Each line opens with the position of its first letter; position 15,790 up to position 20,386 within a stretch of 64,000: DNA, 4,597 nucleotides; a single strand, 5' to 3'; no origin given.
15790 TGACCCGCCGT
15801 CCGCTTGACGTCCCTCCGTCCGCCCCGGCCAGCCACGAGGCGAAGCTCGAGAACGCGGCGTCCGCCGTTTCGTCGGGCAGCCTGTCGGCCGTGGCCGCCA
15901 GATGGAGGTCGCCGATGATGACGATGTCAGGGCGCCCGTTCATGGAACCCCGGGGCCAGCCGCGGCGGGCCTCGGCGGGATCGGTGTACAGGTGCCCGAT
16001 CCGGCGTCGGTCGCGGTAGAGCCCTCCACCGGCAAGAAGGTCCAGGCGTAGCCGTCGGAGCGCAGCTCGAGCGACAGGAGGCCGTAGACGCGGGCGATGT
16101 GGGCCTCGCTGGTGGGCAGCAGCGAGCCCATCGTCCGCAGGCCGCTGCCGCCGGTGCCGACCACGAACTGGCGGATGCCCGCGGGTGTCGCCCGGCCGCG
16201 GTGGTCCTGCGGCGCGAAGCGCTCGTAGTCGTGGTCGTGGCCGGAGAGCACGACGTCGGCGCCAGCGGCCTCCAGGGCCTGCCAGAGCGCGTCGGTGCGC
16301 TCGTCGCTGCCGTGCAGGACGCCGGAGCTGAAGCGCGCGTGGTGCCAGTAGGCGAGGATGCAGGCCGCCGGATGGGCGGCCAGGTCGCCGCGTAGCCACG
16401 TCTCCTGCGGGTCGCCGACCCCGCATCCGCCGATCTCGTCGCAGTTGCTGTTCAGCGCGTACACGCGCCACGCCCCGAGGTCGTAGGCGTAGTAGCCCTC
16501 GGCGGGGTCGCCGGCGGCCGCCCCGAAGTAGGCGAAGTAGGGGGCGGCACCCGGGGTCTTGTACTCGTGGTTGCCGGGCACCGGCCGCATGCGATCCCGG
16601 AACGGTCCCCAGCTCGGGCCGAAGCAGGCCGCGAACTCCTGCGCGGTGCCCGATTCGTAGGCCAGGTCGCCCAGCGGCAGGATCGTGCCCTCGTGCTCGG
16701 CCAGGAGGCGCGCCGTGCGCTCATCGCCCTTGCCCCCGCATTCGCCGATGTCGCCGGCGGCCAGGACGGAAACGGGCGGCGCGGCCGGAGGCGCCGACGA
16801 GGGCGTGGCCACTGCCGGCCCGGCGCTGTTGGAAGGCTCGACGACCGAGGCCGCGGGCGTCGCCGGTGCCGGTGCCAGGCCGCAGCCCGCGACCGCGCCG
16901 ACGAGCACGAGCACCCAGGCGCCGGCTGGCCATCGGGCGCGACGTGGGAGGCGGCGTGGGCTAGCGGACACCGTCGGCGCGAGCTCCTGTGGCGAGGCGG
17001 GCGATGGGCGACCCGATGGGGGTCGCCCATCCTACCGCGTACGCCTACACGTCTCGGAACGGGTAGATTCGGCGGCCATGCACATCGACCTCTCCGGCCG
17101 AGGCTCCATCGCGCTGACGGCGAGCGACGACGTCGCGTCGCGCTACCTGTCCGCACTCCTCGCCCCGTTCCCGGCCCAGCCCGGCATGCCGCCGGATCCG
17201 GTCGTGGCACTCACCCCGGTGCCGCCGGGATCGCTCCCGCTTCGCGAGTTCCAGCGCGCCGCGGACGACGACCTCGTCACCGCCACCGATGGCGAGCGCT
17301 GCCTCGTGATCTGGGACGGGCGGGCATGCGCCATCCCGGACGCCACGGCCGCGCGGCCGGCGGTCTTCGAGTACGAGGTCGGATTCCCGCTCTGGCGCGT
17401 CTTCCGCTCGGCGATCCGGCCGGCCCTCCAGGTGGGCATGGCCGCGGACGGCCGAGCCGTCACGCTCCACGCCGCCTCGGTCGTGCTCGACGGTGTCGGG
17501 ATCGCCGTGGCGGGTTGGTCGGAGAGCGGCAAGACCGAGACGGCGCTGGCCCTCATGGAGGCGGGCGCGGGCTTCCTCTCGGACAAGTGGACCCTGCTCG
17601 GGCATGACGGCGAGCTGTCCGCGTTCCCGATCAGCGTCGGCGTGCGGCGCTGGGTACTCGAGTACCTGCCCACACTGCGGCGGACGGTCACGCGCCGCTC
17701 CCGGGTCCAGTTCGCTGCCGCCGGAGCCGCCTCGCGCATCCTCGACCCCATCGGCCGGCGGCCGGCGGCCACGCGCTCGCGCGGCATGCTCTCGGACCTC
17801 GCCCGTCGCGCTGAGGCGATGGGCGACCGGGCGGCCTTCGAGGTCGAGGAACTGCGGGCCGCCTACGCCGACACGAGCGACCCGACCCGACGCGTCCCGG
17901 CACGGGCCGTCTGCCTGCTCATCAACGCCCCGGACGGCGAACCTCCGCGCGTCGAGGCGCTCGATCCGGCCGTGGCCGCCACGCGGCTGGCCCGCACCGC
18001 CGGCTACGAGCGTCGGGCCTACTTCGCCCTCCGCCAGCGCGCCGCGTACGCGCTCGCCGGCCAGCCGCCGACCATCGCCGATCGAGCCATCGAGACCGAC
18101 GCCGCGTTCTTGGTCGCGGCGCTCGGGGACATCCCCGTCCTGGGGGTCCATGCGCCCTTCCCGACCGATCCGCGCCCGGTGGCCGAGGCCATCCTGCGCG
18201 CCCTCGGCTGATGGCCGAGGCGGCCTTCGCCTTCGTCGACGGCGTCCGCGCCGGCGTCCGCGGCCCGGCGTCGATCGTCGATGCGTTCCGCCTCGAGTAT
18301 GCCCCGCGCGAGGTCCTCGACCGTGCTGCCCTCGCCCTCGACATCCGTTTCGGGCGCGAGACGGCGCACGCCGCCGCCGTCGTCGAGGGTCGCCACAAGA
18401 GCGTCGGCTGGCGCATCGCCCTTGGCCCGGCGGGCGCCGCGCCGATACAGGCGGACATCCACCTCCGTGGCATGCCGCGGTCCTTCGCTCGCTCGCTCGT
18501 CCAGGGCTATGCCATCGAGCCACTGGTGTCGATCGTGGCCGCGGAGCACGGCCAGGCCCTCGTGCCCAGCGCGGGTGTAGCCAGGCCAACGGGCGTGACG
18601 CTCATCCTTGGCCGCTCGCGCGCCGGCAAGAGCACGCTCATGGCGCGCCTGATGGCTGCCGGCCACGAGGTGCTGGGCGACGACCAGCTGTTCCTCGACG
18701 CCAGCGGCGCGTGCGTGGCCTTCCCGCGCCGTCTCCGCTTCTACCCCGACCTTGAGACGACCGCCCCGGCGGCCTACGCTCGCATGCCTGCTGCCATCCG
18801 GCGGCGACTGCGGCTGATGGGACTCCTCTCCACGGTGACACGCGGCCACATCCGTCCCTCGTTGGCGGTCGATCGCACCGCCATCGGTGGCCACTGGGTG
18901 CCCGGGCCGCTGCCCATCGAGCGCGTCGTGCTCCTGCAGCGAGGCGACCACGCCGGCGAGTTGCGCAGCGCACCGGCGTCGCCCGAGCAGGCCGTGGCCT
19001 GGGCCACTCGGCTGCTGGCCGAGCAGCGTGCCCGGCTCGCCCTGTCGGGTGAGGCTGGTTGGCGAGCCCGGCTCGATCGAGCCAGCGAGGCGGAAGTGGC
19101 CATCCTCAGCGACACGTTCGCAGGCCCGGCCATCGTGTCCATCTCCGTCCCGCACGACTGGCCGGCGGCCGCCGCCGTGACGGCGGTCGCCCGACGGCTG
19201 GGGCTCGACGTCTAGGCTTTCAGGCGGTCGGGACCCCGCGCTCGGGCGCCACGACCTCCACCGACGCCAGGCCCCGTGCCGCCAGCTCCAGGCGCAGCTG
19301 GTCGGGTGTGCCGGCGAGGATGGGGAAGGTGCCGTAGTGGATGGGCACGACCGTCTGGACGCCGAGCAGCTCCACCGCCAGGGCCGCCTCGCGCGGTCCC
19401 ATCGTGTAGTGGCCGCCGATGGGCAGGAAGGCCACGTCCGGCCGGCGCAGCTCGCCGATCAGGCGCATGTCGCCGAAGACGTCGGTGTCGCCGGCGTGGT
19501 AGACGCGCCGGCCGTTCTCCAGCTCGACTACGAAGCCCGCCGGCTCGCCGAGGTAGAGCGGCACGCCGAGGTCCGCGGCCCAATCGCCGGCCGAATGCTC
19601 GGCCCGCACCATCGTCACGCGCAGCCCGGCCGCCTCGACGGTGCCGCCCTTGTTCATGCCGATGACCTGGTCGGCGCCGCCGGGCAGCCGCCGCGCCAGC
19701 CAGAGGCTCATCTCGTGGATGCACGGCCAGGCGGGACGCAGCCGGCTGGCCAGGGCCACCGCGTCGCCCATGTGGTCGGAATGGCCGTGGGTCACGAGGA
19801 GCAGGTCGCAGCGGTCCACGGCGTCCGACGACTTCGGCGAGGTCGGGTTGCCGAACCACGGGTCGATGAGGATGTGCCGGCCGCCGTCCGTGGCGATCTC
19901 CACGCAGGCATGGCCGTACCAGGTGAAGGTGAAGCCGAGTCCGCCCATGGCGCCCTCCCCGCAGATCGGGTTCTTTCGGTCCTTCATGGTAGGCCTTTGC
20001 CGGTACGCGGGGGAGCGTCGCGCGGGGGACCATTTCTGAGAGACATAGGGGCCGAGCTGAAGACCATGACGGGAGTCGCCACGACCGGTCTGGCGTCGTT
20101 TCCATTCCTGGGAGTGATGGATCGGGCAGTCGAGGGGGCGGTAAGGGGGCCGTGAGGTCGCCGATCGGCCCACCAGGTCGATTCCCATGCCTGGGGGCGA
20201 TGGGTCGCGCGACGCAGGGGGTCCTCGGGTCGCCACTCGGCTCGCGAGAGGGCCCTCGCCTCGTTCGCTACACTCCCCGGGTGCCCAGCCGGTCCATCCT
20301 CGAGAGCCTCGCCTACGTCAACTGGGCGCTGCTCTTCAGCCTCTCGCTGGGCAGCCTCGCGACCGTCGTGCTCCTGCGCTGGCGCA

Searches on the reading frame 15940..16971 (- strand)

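Call 45: search_protein_families(library=pfam, proteins=[window:15940-16971:-], max_evalue=0.001)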
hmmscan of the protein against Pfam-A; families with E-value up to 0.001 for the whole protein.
window:15940-16971:- (343 aa): 1 family
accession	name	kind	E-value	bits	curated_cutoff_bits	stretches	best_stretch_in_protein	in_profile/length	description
PF00149.33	Metallophos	-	7.3e-09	36.8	21.5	1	69-249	3-191/191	Calcineurin-like phosphoesterase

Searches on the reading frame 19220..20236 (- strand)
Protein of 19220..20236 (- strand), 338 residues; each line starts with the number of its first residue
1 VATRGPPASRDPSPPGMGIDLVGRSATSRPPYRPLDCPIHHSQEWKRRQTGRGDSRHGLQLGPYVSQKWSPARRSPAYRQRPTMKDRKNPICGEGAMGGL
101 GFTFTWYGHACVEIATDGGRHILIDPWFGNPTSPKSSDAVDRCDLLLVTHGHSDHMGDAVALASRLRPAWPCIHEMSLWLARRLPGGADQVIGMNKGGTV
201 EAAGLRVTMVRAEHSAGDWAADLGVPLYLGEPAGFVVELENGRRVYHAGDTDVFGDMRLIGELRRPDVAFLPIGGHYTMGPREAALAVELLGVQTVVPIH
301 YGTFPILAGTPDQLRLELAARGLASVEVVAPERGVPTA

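Call 44: search_protein_families(library=pfam, proteins=[window:19220-20236:-], max_evalue=0.001)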
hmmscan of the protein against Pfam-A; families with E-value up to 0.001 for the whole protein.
window:19220-20236:- (338 aa): 3 families
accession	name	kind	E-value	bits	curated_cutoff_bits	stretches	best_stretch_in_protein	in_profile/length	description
PF12706.13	Lactamase_B_2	-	8.8e-30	104.2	27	1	120-301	1-200/200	Beta-lactamase superfamily domain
PF13483.12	Lactamase_B_3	-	8.5e-25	88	24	1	104-300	2-160/160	Beta-lactamase superfamily domain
PF00753.33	Lactamase_B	-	1.2e-10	42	22.7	1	106-298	3-194/196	Metallo-beta-lactamase superfamily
